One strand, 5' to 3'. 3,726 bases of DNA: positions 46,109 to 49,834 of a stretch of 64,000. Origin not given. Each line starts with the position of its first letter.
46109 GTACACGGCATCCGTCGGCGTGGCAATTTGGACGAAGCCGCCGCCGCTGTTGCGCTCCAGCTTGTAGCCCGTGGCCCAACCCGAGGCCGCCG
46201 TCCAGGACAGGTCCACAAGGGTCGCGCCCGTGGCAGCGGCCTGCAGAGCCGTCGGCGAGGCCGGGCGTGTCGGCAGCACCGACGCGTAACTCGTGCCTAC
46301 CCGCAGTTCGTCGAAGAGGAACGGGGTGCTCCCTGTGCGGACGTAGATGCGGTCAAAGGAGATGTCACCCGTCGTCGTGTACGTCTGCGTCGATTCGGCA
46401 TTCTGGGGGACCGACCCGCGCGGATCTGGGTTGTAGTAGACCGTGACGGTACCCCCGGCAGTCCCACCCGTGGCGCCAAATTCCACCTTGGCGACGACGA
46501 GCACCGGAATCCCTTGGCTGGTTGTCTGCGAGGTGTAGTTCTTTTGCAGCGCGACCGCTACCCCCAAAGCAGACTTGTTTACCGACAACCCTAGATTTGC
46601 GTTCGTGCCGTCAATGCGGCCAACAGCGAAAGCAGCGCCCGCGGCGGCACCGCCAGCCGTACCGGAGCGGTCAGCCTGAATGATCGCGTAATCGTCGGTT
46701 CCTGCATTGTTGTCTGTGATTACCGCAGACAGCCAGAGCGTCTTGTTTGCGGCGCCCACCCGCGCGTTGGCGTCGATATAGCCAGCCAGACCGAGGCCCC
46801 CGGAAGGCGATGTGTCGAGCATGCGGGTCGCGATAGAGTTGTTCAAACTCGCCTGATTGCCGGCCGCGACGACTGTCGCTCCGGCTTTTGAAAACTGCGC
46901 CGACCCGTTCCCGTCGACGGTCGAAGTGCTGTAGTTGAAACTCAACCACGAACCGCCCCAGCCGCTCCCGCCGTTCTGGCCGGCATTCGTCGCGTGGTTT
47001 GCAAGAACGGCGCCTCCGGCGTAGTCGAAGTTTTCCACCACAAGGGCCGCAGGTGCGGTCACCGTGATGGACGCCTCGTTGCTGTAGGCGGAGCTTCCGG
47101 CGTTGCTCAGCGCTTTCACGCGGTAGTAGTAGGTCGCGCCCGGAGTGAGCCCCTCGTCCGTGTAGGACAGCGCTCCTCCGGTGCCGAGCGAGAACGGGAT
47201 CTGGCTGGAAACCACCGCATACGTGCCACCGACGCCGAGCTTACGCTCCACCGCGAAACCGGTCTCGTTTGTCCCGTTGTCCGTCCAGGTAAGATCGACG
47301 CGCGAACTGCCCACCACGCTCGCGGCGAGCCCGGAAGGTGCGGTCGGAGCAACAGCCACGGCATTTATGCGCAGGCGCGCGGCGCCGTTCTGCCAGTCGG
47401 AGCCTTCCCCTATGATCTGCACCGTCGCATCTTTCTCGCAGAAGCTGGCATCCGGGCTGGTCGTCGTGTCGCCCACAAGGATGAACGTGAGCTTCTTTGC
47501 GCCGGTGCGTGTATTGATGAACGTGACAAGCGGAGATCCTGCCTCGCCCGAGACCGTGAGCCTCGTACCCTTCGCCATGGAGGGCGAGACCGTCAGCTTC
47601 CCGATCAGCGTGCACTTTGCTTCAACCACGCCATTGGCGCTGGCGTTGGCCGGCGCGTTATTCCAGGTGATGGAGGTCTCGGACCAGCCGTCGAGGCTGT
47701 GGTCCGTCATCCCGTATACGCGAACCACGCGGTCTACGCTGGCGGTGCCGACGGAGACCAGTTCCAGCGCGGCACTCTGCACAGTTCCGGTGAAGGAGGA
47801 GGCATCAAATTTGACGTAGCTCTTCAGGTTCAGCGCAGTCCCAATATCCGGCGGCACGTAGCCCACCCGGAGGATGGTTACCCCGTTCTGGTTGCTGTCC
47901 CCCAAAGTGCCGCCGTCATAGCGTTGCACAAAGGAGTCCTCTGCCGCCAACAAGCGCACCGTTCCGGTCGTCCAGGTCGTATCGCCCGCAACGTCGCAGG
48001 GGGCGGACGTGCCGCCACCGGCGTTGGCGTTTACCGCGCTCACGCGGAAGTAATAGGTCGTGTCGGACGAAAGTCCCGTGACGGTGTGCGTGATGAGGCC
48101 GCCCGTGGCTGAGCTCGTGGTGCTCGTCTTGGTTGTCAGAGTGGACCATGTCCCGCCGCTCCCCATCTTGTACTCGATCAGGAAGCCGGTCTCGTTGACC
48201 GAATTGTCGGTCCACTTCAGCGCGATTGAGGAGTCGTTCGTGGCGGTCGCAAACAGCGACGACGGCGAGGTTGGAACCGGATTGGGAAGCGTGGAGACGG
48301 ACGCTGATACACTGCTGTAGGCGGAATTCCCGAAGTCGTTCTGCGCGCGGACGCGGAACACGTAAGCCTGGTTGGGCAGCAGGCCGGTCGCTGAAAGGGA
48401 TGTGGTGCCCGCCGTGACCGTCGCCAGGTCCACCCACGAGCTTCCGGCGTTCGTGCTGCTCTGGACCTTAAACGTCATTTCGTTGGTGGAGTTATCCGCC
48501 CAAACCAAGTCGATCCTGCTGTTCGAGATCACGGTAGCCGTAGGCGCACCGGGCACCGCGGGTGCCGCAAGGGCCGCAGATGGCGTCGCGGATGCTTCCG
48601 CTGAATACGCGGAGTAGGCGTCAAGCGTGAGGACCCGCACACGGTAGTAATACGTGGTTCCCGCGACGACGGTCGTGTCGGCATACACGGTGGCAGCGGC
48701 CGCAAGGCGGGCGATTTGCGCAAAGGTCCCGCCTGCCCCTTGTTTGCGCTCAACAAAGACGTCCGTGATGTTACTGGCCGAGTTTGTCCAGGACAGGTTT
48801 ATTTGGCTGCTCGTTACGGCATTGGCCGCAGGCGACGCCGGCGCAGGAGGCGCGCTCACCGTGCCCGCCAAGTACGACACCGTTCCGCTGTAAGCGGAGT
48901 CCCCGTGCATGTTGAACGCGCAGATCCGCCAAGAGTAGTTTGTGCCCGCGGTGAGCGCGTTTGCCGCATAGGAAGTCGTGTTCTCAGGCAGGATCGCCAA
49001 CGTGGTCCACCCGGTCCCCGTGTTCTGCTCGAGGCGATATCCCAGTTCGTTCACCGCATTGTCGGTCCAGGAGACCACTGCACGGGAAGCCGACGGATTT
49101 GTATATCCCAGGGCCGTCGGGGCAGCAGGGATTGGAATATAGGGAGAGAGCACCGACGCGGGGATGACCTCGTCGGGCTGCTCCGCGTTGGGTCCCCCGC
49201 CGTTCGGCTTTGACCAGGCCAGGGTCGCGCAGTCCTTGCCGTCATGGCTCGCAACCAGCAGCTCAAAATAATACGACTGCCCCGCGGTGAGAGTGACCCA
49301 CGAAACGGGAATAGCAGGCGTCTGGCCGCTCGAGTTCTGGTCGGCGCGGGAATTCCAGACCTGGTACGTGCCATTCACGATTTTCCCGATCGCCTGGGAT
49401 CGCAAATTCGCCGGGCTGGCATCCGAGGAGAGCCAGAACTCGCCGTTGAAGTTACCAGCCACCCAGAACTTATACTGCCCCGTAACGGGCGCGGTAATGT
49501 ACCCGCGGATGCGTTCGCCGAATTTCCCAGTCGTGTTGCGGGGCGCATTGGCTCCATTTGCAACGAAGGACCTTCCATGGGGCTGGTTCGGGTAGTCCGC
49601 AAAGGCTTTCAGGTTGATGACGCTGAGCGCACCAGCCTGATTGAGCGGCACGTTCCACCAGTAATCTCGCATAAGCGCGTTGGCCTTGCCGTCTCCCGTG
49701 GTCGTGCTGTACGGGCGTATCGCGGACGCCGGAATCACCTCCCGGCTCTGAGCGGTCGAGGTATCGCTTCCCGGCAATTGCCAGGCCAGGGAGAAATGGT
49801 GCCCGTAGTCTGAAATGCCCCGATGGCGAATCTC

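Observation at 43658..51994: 2778-aa secreted protein combining a beta-helix, two PA14, eight Fn3, a DNRLRE-like domain, BIG2/Ig and duplicated unknown modules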

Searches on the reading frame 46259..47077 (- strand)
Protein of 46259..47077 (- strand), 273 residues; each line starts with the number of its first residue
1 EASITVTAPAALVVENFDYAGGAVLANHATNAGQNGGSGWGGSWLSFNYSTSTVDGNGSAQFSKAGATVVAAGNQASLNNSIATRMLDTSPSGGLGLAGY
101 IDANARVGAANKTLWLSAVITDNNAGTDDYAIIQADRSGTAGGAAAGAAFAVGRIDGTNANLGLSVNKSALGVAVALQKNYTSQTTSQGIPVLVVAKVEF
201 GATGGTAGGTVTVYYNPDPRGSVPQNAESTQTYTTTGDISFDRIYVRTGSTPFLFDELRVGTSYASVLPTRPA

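Call 16: search_protein_families(library=pfam, proteins=[window:46259-47077:-], max_evalue=1)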
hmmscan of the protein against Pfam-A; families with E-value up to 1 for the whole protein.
window:46259-47077:- (273 aa): 0 families

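Call 23: find_homologous_proteins(query=window:46259-47077:-)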
Query window:46259-47077:-: 8000 candidates shared short words with the query, none scored E <= 0.001.

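Call 29: search_protein_families(library=ncbifam, proteins=[window:46259-47077:-], max_evalue=1)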
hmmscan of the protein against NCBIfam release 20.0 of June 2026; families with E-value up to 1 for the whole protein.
window:46259-47077:- (273 aa): 0 families

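Call 32: search_protein_representatives(alignment_id=A2)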
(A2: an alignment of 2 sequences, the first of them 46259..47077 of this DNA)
Query: 2 sequences, 275 profile positions. Proteins with E-value up to 0.001 (for the whole library): 217; up to 1e-10: 17; up to 1e-30: 3. The best 150 are listed.
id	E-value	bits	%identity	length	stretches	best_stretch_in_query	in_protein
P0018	0.0e+00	1066.7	-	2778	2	4-275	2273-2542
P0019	4.1e-38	147.6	-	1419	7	13-124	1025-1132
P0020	3.0e-35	138.2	-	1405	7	10-130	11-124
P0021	6.2e-25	104.4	-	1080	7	4-125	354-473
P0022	2.2e-24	102.5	-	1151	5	15-127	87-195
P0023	3.2e-19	85.7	-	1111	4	11-121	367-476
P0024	9.5e-18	80.8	-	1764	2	5-271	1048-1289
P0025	3.9e-17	78.8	-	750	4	11-121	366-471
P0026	2.8e-14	69.4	-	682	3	32-164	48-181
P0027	4.5e-14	68.8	-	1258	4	19-132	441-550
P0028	2.4e-13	66.3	-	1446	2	29-274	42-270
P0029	1.9e-12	63.4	-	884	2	192-271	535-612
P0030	8.5e-12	61.3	-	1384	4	41-171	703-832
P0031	1.2e-11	60.8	-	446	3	10-120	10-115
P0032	1.3e-11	60.6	-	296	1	5-272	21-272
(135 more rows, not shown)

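Call 41: search_protein_families(library=pfam, alignment_id=A3, max_evalue=0.01)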
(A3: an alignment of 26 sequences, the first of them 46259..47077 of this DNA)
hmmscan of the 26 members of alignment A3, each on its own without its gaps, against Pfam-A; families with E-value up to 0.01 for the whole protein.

A. member 1, window:46259-47077:- (273 aa): 0 families

B. families by the number of members that match (of 26 scanned): 2 families
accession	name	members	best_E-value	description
PF07589.16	PEP-CTERM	13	7.4e-06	PEP-CTERM motif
PF20763.3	UDG-inhib_P56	1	0.0071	Phage phi29, UDG inhibitor P56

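Call 48: predict_structure(alignment_id=A3)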
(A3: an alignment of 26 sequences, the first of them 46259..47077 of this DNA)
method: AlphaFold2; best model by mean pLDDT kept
length: 273 residues; sequences in the alignment: 26
mean_pLDDT: 87.8   pTM: 0.88
mean pLDDT of the five models: 87.8, 86.8, 86.1, 85.5, 82.7
residues with pLDDT >= 90: 153; 70-90: 95; 50-70: 24; < 50: 1
segments of 3 or more residues with pLDDT < 50: none
pLDDT, mean of each block of 10 residues (from residue 1): 74 95 86 88 88 87 89 90 94 97 95 97 78 89 74 87 80 70 88 96 90 94 90 83 92 92 93 60
secondary structure, 60 per line:
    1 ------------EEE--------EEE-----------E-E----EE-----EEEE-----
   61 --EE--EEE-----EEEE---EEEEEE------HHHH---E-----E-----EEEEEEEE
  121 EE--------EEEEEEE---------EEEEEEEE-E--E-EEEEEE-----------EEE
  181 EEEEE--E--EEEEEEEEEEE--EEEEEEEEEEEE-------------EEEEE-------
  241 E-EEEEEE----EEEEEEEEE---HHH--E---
elements in order: E13-15 E24-26 E52-55 E67-69 E75-78 E82-87 H94-97 E113-122 E131-137 E147-154 E161-166 E178-185 E191-201 E204-215 E229-233 E243-248 E253-261

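Call 53: fold_search(model_id=the predicted structure, library=pdb)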
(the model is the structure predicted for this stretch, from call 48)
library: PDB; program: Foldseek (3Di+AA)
matches with E <= 10: 1438; with E <= 0.001: 143
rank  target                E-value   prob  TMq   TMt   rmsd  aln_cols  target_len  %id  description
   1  2zzj                  2.3e-08  1.00  0.48  0.55  10.2       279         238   14  Crystal structure of endo-beta-1,4-glucuronan lyase from fungus Trichoderma reesei (released 2009-05-05)
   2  9qco_A                2.3e-06  1.00  0.41  0.13   9.8       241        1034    8  NTNH-HA70 complex from Clostridium botulinum Serotype B1 (released 2025-09-10)
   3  4zkt_B                7.2e-06  1.00  0.41  0.12   7.5       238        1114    8  Crystal structure of the progenitor M complex of Clostridium botulinum type E neurotoxin (released 2015-12-23)
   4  3vuo                  9.9e-06  1.00  0.42  0.12   7.7       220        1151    9  Crystal structure of nontoxic nonhemagglutinin subcomponent (NTNHA) from clostridium botulinum serotype D strain 4947 (released 2012-09-19)
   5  3pos_B                1.0e-05  1.00  0.48  0.52   8.7       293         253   10  Crystal structure of the globular domain of human calreticulin (released 2011-03-09)
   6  3pow                  1.2e-05  1.00  0.41  0.44   5.3       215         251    9  Crystal structure of the globular domain of human calreticulin (released 2011-03-09)
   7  5hca_B                1.4e-05  1.00  0.42  0.44  12.2       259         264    9  Globular Domain of the Entamoeba histolytica calreticulin in complex with glucose (released 2016-08-31)
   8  8xvf_A                1.5e-05  1.00  0.42  0.45   6.6       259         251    9  Globular domain of Trichinella spiralis calreticulin (released 2024-04-03)
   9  5hca_A                1.5e-05  1.00  0.40  0.41  12.6       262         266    9  Globular Domain of the Entamoeba histolytica calreticulin in complex with glucose (released 2016-08-31)
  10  3v0a_B                1.7e-05  1.00  0.46  0.13   6.7       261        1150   10  2.7 angstrom crystal structure of BoNT/Ai in complex with NTNHA (released 2012-03-14)
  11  9qc8_B                1.7e-05  1.00  0.40  0.11  10.0       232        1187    8  BoNT-NTNH-HA70 complex from Clostridium botulinum Serotype B1 (released 2025-09-10)
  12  7w18_A                1.8e-05  1.00  0.37  0.46   6.6       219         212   13  Complex structure of alginate lyase PyAly with M5 (released 2022-08-17)
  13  3mpp                  1.8e-05  1.00  0.40  0.29  10.0       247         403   11  Botulinum Neurotoxin Type G Receptor Binding Domain (released 2010-06-16)
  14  3o0w_A                2.1e-05  1.00  0.47  0.51   8.3       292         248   10  Structural basis of carbohydrate recognition by calreticulin (released 2010-09-29)
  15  3gne_A                2.1e-05  1.00  0.35  0.39   8.0       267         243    9  Crystal structure of alginate lyase vAL-1 from Chlorella virus (released 2009-10-20)
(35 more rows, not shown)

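Call 59: search_solved_structures(query=A3, max_evalue=10)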
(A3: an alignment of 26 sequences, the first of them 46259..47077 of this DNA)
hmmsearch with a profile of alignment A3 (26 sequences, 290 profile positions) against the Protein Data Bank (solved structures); distinct sequences matched with E-value up to 10: 0.

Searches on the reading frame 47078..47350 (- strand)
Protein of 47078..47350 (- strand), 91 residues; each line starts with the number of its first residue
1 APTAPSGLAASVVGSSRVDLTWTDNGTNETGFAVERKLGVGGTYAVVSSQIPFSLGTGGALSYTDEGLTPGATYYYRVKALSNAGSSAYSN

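Call 76: search_protein_families(library=pfam, proteins=[window:47078-47350:-], max_evalue=0.01)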
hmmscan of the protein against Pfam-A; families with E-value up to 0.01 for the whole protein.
window:47078-47350:- (91 aa): 4 families
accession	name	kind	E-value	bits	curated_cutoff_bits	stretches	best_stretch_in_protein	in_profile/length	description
PF00041.27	fn3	-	5.7e-09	36.5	25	1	4-90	2-78/84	Fibronectin type III domain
PF16656.11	Pur_ac_phosph_N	-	0.00046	21.1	30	1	7-88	3-88/93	Purple acid Phosphatase, N-terminal domain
PF24489.1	Ig_J_second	-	0.0051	17.3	27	1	54-89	51-86/105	Tip attachment protein J second Ig-like domain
PF25059.1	FN3_DSCAM-DSCAML_C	-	0.0067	17.2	39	1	21-88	12-72/89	DSCAM/DSCAML C-terminal Fn3-like domain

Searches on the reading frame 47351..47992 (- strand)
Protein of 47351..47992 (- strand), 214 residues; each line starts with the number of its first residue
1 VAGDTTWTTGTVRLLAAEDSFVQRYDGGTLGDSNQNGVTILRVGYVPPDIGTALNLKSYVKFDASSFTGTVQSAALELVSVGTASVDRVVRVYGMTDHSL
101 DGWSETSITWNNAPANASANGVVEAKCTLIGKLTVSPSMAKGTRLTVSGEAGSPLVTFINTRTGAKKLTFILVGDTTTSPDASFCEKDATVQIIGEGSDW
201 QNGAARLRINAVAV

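Call 16: search_protein_families(library=pfam, proteins=[window:47351-47992:-], max_evalue=1)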
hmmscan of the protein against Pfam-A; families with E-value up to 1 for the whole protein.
window:47351-47992:- (214 aa): 2 families
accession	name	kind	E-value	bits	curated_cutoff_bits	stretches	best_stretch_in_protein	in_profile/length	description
PF24517.2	CBM96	-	6.1e-15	55.9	26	1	12-124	3-107/164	Carbohydrate-binding module family 96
PF16998.10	17kDa_Anti_2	-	0.006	16.8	26.6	1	59-124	7-68/116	17 kDa outer membrane surface antigen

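Call 29: search_protein_families(library=ncbifam, proteins=[window:47351-47992:-], max_evalue=1)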
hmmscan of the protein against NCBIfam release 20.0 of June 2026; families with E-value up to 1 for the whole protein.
window:47351-47992:- (214 aa): 1 family
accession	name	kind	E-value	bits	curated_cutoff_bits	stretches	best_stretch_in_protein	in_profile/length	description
NF033679.1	DNRLRE_dom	domain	1e-13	51.7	34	1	32-122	11-94/164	DNRLRE domain-containing protein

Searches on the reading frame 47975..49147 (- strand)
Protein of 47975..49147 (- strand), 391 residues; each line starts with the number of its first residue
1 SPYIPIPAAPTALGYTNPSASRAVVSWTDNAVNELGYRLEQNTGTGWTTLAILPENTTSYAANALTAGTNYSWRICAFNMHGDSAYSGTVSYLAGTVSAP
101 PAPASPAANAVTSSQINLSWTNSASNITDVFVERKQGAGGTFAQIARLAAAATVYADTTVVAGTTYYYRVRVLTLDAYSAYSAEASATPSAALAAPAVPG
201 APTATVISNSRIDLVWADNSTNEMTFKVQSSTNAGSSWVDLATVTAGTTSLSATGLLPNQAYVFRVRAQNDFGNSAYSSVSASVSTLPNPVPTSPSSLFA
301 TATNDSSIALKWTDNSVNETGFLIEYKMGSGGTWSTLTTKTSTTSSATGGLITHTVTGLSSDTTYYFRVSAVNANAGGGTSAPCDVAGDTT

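Call 76: search_protein_families(library=pfam, proteins=[window:47975-49147:-], max_evalue=0.01)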
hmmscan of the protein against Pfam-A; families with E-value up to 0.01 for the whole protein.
window:47975-49147:- (391 aa): 9 families
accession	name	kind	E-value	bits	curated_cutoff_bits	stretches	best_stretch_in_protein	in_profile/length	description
PF00041.27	fn3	-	8.2e-31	106.5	25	4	294-384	2-81/84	Fibronectin type III domain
PF25059.1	FN3_DSCAM-DSCAML_C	-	9.7e-13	48.7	39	2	215-277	12-73/89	DSCAM/DSCAML C-terminal Fn3-like domain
PF16656.11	Pur_ac_phosph_N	-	1.5e-11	45.1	30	1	297-374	3-83/93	Purple acid Phosphatase, N-terminal domain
PF24489.1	Ig_J_second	-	1.6e-08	35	27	1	247-285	53-94/105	Tip attachment protein J second Ig-like domain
PF01108.23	Tissue_fac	-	2.2e-08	34.4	27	1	198-275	22-105/107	Tissue factor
PF25788.1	Ig_Rha78A_N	-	7.1e-08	33.1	27.4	0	58-92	64-99/105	Rha78A-like, N-terminal immunoglobulin domain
PF16655.11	PhoD_N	-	7.8e-08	33.2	30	0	337-373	44-80/90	PhoD-like phosphatase, N-terminal domain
PF21605.3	CRLF2-like_D2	-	1.1e-05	25.9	27.3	0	209-279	13-83/94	Cytokine receptor-like factor 2-like, D2 domain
PF10179.15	NDNF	-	9.3e-05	22.9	27.3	0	347-377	84-114/127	Neuron-derived neurotrophic factor, first Fn(III) domain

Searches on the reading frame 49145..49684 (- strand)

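Call 16: search_protein_families(library=pfam, proteins=[window:49145-49684:-], max_evalue=1)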
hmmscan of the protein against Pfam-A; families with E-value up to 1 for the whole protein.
window:49145-49684:- (180 aa): 4 families
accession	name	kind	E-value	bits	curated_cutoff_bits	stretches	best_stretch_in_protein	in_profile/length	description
PF07691.17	PA14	-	1.4e-06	28.6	24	1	48-168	39-144/147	PA14 domain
PF10528.15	GLEYA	-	0.00013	22.6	26.2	1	59-149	5-81/91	GLEYA domain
PF19228.4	DUF5881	-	0.17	11.9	25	1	58-83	11-36/163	Family of unknown function (DUF5881)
PF25131.1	bL9m_N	-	0.17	11.9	27.3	1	9-20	6-17/33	Large ribosomal subunit protein bL9m N-terminal domain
